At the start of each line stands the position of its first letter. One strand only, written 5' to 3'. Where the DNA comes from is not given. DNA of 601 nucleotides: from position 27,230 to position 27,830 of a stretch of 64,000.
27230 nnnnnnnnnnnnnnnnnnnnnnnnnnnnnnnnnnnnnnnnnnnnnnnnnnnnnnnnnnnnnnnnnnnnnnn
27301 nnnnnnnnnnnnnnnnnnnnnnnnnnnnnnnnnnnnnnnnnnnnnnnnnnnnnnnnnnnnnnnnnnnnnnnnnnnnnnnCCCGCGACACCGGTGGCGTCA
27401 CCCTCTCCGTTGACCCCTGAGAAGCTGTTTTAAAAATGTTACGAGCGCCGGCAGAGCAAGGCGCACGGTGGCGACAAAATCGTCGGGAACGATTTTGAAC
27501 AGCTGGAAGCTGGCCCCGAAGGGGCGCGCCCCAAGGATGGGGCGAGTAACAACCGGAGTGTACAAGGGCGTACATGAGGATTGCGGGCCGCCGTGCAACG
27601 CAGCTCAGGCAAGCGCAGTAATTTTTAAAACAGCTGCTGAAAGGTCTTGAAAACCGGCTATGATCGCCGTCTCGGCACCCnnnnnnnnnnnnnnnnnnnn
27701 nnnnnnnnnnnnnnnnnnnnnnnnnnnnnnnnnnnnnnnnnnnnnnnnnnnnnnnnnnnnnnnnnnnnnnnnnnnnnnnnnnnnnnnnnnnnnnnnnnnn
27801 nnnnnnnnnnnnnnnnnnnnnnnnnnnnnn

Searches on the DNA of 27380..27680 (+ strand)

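Call 42: search_dna_similar(query=window:27421-27641:+, collection=ecoli_genomes, mode=distant, max_evalue=0.01, max_rows=8)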
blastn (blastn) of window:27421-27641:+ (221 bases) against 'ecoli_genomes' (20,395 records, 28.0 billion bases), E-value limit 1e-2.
Records with a match: 2; places in all: 2; records where one place covers at least 80% of the query: 0.
Genomes with a match: 2 of 5426; with a place that covers at least 80% of the query: 0. Places per genome that has any: lowest 1, median 1, highest 1. On chromosomes: 2 places; on plasmids: 0.
Best place of each record, by identity: 60-80% 2.
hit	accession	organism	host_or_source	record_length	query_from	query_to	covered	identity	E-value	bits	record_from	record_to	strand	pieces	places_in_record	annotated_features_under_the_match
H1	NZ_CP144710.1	Escherichia coli strain B18271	seawater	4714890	57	132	34%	79.7%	3e-6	62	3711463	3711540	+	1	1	none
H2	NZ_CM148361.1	Escherichia coli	Homo sapiens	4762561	57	132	34%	79.7%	3e-6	62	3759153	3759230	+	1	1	none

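Call 44: get_annotated_region(hit=H1, flank=250)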
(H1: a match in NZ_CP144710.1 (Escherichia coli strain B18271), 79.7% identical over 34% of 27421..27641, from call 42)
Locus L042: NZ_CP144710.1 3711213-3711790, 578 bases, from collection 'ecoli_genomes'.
description: Escherichia coli strain B18271 chromosome, complete genome
organism: Escherichia coli strain B18271 (NCBI taxid 562)
replicon: chromosome; assembly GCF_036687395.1
host: -; source: seawater; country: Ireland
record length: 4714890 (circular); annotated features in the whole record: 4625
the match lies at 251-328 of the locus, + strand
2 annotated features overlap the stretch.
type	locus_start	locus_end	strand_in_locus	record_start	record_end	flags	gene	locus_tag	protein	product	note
CDS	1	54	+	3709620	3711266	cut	pgi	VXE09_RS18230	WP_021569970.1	glucose-6-phosphate isomerase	-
CDS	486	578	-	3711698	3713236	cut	tnpC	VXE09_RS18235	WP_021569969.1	IS66 family transposase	-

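Call 47: search_rna_families(source=window, start=27380, end=27680, threshold=evalue, max_evalue=10)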
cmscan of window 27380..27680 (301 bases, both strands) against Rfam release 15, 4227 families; matches with E-value up to 10: 4.
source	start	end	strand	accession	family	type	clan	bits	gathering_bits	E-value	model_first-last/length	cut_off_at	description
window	27466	27566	+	RF02902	AaHKsRNA22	Gene; sRNA;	-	29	39.8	0.001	1-101/101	no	Aggregatibacter sRNA 22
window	27527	27551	+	RF02917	Burkholderiales-2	Cis-reg;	-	15.1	67.9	4.5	45-69/74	no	Burkholderiales-2 RNA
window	27535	27575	-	RF02228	sX9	Gene; sRNA;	-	13.2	44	4.6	1-76/76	no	Xanthomonas sRNA sX9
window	27527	27544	-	RF02770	Ysr224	Gene; sRNA;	-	11.8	70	6.5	82-99/107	no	Yersinia sRNA 224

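Call 50: search_rna_families(source=window, start=27400, end=27660, threshold=evalue, max_evalue=0.1, show_alignments=1)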
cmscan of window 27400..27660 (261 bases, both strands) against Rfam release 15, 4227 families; matches with E-value up to 0.1: 1.
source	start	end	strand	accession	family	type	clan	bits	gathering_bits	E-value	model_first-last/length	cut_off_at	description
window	27466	27566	+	RF02902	AaHKsRNA22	Gene; sRNA;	-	29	39.8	0.00088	1-101/101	no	Aggregatibacter sRNA 22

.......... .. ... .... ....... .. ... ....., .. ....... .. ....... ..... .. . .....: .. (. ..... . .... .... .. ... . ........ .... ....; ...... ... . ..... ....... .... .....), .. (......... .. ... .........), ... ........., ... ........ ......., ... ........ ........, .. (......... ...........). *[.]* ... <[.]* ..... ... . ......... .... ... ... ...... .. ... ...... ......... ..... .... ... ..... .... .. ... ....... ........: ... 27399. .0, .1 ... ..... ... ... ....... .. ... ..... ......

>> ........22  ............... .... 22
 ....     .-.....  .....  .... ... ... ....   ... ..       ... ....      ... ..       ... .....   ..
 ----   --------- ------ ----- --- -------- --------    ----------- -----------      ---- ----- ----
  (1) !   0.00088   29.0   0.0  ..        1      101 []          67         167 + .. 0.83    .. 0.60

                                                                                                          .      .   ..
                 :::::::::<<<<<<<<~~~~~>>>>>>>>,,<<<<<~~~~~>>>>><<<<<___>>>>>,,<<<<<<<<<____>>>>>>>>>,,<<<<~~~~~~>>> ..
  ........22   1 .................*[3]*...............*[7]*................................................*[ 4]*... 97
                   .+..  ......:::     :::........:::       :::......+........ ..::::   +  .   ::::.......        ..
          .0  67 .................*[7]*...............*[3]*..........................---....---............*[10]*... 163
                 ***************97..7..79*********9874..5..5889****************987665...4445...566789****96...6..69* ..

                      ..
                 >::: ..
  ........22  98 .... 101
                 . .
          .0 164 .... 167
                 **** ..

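Call 72: search_dna_similar(query=L042:240-330:+, collection=ecoli_genomes, mode=distant, max_evalue=0.001, max_rows=12, rows=spread)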
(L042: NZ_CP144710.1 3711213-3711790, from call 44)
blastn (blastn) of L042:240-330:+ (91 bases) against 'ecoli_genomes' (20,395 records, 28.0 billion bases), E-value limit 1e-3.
Records with a match: 683; places in all: 798; records where one place covers at least 80% of the query: 683.
Genomes with a match: 683 of 5426; with a place that covers at least 80% of the query: 683. Places per genome that has any: lowest 1, median 1, highest 4. On chromosomes: 797 places; on plasmids: 1.
Best place of each record, by identity: >=99% 2; 80-90% 640; 60-80% 41.
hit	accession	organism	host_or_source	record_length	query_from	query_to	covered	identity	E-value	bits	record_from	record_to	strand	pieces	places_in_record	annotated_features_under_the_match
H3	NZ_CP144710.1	Escherichia coli strain B18271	seawater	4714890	1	91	100%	100.0%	3e-38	165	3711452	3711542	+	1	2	none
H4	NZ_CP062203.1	Escherichia coli strain K_EC180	swine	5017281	1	87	96%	84.1%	1e-16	93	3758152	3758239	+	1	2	none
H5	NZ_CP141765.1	Escherichia coli strain HYM1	duck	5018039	1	87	96%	84.1%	1e-16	93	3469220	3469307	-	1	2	none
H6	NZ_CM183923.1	Escherichia coli strain GMF065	Homo sapiens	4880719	1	87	96%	84.1%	1e-16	93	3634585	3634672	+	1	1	none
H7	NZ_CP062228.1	Escherichia coli strain UTI89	Homo sapiens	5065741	1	87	96%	83.0%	6e-15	89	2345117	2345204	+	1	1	none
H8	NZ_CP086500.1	Escherichia coli strain Ec-050-T5-MAC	Homo sapiens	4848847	1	87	96%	83.0%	6e-15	89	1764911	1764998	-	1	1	none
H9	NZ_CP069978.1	Escherichia coli strain FDAARGOS_1299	Homo sapiens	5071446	1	87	96%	83.0%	6e-15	89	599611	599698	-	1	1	none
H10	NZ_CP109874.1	Escherichia coli strain EC488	Homo sapiens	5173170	1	87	96%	83.0%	6e-15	89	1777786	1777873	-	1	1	none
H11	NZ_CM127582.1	Escherichia coli strain 19AR1321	Homo sapiens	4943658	1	87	96%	83.0%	6e-15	89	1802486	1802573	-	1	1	none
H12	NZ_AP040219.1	Escherichia coli strain NR329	Homo sapiens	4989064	1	87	96%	83.0%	6e-15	89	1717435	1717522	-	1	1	none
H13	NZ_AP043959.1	Escherichia coli strain 20AH011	Canis lupus familiaris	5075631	1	87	96%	83.0%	6e-15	89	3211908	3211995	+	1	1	none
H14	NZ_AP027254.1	Escherichia coli strain JNE120442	Homo sapiens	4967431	1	87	96%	75.9%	6e-9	69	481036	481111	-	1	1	none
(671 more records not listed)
